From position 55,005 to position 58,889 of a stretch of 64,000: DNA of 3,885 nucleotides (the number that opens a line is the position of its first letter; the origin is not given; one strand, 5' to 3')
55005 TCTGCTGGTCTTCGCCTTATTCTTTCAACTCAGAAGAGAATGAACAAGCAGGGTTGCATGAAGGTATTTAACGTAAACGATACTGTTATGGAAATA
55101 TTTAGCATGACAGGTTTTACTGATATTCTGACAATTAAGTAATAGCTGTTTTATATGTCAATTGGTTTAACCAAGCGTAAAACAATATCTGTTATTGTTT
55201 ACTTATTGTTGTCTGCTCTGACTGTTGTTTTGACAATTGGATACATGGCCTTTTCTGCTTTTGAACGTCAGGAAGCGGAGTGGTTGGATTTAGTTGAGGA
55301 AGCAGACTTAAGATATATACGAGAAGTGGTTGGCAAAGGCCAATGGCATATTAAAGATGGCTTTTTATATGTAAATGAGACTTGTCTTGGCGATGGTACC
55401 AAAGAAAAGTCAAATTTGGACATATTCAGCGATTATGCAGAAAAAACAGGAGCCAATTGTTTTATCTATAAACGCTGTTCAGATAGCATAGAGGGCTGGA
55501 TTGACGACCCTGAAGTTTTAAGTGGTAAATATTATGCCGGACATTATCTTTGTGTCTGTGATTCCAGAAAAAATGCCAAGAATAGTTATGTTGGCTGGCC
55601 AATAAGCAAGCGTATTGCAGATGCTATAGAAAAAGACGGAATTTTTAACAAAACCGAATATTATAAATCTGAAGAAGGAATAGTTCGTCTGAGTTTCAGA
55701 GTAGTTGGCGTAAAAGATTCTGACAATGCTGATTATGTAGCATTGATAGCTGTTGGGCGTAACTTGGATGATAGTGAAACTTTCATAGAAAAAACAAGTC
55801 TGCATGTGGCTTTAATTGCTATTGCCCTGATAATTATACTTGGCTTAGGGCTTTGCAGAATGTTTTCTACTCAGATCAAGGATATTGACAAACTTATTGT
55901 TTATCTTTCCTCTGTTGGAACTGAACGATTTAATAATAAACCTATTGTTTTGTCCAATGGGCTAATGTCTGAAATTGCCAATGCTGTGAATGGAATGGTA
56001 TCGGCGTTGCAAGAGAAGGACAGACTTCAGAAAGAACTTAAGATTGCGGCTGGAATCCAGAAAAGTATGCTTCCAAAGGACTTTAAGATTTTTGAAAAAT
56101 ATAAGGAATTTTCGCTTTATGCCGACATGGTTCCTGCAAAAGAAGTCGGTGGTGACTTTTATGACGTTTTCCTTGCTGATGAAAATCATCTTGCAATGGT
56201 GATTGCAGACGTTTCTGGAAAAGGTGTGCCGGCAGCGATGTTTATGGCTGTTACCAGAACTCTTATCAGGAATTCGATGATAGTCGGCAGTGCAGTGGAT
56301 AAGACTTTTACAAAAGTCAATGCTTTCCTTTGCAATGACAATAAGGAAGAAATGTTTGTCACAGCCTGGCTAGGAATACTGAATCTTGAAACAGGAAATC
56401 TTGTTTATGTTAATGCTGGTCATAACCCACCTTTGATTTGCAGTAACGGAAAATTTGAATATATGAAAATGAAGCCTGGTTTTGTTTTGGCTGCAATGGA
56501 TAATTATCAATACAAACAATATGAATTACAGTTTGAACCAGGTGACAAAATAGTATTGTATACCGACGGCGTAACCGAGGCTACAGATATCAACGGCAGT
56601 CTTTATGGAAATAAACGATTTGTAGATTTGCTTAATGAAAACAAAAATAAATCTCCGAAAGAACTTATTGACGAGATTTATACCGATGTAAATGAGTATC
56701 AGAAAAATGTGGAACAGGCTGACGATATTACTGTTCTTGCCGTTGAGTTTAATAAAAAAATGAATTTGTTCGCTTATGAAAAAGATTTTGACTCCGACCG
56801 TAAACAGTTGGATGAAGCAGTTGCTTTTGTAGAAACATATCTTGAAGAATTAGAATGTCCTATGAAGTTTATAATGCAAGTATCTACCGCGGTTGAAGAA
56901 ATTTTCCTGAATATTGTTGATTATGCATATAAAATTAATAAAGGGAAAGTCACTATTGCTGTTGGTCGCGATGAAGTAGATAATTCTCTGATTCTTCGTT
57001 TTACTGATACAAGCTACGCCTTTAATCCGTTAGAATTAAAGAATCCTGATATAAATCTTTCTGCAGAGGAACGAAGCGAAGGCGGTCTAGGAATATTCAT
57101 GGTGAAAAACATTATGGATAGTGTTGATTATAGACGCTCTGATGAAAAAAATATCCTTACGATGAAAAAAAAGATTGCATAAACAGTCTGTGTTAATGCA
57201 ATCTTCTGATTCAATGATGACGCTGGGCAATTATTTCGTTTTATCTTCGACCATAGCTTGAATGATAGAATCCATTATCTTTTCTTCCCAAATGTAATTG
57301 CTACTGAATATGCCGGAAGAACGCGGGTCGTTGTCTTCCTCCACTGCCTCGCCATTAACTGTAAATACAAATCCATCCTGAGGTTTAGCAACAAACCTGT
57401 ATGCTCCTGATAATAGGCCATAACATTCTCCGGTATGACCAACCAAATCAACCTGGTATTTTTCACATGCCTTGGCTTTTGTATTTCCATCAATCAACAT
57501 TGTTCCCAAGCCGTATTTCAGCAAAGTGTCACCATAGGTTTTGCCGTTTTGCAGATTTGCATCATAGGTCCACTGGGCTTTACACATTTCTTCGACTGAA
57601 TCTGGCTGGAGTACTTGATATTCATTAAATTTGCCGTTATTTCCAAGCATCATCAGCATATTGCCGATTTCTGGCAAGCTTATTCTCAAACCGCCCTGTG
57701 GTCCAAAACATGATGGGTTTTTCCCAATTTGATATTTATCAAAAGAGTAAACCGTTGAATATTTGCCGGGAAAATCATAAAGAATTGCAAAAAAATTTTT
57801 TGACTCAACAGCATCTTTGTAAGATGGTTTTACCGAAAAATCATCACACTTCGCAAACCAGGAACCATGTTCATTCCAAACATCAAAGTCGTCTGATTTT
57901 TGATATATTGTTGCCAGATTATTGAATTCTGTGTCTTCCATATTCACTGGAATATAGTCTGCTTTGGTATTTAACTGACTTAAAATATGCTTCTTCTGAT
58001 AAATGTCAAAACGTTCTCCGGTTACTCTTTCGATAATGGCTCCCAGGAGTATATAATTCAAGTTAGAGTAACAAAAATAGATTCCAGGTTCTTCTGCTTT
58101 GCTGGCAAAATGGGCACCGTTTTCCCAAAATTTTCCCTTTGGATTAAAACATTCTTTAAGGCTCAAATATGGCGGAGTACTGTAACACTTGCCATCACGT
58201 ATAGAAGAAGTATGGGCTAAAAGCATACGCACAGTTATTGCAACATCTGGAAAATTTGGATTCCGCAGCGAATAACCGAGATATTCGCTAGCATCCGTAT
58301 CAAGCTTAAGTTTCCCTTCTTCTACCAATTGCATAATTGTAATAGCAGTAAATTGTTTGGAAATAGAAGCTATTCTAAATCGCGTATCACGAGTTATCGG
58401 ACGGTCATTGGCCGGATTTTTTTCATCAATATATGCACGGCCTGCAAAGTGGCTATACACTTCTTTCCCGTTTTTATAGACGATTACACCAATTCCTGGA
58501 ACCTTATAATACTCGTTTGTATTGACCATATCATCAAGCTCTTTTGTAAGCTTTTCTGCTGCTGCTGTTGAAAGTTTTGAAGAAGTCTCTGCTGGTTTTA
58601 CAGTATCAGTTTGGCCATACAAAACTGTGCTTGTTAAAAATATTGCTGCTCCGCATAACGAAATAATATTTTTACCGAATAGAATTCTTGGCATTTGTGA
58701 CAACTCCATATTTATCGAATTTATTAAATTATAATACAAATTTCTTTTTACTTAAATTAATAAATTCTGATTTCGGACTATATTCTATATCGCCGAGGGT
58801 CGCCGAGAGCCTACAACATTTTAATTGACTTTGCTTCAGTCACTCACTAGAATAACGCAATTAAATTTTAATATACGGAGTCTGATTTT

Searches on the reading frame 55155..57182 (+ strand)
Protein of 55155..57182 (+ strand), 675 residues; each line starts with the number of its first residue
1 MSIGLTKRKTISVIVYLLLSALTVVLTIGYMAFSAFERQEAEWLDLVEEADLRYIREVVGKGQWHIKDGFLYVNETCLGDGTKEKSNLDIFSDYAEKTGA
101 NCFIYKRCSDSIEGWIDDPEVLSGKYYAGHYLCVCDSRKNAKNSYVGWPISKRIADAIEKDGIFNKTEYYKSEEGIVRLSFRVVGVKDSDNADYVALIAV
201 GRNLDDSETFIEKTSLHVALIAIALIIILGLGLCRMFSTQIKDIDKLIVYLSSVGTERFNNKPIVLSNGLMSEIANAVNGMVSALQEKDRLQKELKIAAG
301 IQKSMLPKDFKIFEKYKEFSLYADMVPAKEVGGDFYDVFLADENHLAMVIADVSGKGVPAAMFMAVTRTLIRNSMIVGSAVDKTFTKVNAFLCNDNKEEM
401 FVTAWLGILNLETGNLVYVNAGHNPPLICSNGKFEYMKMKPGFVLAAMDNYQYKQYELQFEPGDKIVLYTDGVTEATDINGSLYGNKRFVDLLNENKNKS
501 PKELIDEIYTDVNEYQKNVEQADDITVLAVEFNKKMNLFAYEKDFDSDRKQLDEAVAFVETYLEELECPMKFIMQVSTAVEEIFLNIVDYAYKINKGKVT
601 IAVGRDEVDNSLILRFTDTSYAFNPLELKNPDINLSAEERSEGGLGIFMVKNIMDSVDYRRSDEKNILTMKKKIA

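Call 4: search_protein_families(library=pfam, proteins=[window:55155-57182:+], max_evalue=0.01)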
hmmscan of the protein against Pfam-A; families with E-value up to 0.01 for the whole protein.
window:55155-57182:+ (675 aa): 3 families
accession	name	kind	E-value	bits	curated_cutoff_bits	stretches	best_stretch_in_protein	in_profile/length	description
PF07228.17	SpoIIE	-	2.1e-54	184.9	25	1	343-532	2-191/192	Stage II sporulation protein E (SpoIIE)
PF13581.12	HATPase_c_2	-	1.3e-20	74.1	27.4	1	546-672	2-127/127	Histidine kinase-like ATPase domain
PF02518.31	HATPase_c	-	0.0027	18.6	26.4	0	578-656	4-90/111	Histidine kinase-, DNA gyrase B-, and HSP90-like ATPase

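Call 33: find_encoding_contigs(protein=window:55155-57182:+, flank=5000, max_places=10)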
Protein window:55155-57182:+ (675 aa): no gene with exactly this product is on record in the collection.

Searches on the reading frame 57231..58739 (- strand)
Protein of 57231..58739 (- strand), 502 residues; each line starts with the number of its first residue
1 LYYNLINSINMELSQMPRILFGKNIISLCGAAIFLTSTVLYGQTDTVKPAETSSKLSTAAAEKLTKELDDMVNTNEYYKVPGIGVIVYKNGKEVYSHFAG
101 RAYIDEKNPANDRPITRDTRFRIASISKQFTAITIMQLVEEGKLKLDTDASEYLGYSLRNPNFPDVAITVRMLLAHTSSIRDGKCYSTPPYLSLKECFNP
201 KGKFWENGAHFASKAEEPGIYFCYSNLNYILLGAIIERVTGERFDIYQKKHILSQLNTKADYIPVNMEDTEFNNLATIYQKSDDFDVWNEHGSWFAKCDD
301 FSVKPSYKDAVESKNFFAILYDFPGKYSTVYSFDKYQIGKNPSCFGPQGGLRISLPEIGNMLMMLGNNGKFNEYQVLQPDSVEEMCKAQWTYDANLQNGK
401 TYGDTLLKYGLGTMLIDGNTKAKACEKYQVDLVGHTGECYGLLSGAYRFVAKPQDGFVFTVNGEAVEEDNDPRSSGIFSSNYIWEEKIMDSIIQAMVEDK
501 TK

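Call 4: search_protein_families(library=pfam, proteins=[window:57231-58739:-], max_evalue=0.01)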
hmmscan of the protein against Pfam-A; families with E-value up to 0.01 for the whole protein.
window:57231-58739:- (502 aa): 1 family
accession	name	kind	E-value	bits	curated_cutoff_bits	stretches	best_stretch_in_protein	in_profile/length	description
PF00144.29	Beta-lactamase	-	2.1e-41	142.6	27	1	77-450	11-296/329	Beta-lactamase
